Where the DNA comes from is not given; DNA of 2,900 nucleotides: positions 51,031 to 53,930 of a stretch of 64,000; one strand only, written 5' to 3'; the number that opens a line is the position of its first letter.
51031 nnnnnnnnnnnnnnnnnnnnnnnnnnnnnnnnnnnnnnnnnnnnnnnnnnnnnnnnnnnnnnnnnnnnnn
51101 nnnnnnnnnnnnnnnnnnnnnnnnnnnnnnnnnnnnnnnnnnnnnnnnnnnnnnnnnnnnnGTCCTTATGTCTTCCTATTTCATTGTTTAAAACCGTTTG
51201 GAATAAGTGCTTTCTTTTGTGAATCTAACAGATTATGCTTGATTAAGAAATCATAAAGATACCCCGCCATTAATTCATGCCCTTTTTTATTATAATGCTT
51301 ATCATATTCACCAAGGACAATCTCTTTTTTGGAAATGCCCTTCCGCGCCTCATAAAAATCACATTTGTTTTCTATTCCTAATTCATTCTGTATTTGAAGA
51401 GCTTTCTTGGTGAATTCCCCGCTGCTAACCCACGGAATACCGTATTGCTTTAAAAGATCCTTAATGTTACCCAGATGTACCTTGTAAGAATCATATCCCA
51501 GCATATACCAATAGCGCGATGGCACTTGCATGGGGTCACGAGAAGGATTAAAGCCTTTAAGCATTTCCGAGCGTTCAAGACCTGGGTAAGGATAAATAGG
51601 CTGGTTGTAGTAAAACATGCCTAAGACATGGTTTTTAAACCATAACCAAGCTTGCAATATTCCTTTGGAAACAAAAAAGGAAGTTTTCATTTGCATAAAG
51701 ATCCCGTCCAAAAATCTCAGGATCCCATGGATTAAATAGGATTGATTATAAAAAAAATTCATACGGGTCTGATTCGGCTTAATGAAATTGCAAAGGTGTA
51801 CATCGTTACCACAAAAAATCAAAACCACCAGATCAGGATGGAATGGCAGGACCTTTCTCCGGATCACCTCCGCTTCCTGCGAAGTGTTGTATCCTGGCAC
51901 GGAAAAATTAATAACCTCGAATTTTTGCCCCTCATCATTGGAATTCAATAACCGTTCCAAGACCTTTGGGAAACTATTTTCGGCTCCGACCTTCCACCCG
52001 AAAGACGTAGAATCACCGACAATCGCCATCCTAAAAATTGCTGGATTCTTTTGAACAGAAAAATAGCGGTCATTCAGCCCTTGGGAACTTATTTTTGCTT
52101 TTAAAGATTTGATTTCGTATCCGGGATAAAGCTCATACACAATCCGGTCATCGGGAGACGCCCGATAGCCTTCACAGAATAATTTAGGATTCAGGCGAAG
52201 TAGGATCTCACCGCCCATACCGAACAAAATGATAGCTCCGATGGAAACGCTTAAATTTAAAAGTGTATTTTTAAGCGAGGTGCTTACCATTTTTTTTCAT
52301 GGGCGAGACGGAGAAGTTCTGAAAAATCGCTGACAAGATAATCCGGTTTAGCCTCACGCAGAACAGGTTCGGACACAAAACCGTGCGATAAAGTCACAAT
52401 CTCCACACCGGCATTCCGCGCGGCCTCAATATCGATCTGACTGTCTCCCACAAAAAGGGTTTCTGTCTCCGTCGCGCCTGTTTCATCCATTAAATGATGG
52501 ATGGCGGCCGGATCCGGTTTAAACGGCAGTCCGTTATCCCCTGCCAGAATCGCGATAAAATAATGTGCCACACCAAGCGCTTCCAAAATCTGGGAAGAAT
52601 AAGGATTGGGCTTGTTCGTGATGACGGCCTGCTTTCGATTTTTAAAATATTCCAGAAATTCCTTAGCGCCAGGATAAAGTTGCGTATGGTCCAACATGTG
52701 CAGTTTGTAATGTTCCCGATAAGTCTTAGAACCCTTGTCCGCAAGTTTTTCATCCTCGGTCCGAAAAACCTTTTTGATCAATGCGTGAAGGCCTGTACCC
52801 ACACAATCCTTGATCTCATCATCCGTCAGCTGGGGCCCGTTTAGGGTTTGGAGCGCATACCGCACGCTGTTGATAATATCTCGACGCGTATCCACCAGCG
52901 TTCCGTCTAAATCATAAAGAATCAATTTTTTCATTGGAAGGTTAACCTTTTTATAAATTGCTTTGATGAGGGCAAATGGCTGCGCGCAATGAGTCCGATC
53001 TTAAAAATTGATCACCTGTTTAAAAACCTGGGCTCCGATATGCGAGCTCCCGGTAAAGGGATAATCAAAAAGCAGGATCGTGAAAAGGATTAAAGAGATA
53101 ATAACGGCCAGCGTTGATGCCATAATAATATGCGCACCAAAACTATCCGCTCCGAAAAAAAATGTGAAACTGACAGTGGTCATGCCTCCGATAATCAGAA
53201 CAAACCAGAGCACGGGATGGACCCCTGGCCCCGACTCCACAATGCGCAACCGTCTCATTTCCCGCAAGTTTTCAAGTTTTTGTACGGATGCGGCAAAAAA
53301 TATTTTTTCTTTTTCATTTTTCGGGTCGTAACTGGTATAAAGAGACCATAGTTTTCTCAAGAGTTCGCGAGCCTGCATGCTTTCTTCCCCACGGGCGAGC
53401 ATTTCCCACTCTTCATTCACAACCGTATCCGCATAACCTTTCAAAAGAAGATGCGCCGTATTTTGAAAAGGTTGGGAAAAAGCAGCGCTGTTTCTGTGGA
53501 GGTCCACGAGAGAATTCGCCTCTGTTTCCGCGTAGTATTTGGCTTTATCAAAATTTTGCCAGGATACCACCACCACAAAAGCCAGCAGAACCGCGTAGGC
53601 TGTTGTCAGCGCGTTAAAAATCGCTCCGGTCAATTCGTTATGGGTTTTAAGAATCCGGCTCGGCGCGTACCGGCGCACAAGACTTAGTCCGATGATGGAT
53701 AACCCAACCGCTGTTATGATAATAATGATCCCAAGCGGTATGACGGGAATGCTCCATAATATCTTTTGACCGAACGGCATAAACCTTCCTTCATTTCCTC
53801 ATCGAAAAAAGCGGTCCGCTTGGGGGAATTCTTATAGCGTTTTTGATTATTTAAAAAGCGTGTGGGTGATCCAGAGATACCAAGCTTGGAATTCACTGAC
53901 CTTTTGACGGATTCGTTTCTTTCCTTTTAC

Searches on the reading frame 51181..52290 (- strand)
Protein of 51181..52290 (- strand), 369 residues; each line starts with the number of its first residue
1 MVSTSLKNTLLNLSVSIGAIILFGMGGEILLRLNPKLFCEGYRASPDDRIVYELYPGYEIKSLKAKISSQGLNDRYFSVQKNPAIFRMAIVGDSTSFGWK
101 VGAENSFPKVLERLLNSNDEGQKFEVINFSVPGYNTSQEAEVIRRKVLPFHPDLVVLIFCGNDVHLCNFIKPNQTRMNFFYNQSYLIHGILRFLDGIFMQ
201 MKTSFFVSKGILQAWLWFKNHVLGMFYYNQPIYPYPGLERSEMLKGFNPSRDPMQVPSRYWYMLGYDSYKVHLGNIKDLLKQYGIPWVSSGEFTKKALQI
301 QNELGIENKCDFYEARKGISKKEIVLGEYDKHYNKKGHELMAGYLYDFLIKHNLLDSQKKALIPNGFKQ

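Call 89: search_protein_families(library=pfam, proteins=[window:51181-52290:-], max_evalue=0.000001)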
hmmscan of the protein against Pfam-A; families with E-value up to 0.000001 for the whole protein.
window:51181-52290:- (369 aa): 1 family
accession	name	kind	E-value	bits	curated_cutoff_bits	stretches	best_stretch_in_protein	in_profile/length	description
PF13472.12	Lipase_GDSL_2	-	7.9e-10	39.9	32.9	1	91-168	2-79/178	GDSL-like Lipase/Acylhydrolase family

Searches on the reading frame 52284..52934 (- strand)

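Call 89: search_protein_families(library=pfam, proteins=[window:52284-52934:-], max_evalue=0.000001)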
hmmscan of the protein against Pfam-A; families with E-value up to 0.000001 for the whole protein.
window:52284-52934:- (216 aa): 4 families
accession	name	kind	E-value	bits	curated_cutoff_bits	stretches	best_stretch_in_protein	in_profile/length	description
PF13419.12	HAD_2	-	1.3e-39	136.6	23.8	1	5-180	1-176/178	Haloacid dehalogenase-like hydrolase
PF00702.32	Hydrolase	-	9.9e-26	91.7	26.4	1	3-176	2-191/191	haloacid dehalogenase-like hydrolase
PF12710.13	HAD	-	1.9e-11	45.1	27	1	5-173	1-189/189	haloacid dehalogenase-like hydrolase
PF13242.12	Hydrolase_like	-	2e-10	40.9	22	1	139-207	4-75/75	HAD-hyrolase-like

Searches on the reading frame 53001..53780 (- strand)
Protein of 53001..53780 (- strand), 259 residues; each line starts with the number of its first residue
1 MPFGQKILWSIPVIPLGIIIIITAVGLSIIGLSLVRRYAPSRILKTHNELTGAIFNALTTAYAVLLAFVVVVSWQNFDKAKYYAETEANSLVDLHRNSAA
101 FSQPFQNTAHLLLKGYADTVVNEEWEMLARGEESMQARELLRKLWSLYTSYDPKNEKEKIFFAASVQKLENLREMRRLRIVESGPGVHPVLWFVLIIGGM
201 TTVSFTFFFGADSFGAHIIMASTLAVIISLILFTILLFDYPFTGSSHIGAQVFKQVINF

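Call 89: search_protein_families(library=pfam, proteins=[window:53001-53780:-], max_evalue=0.000001)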
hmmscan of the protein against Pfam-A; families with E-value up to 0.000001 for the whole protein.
window:53001-53780:- (259 aa): 1 family
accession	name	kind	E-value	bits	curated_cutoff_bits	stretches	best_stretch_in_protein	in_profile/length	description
PF14023.12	Bestrophin-like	-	2.8e-59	200.9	32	1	24-251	3-230/232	Bestrophin-like domain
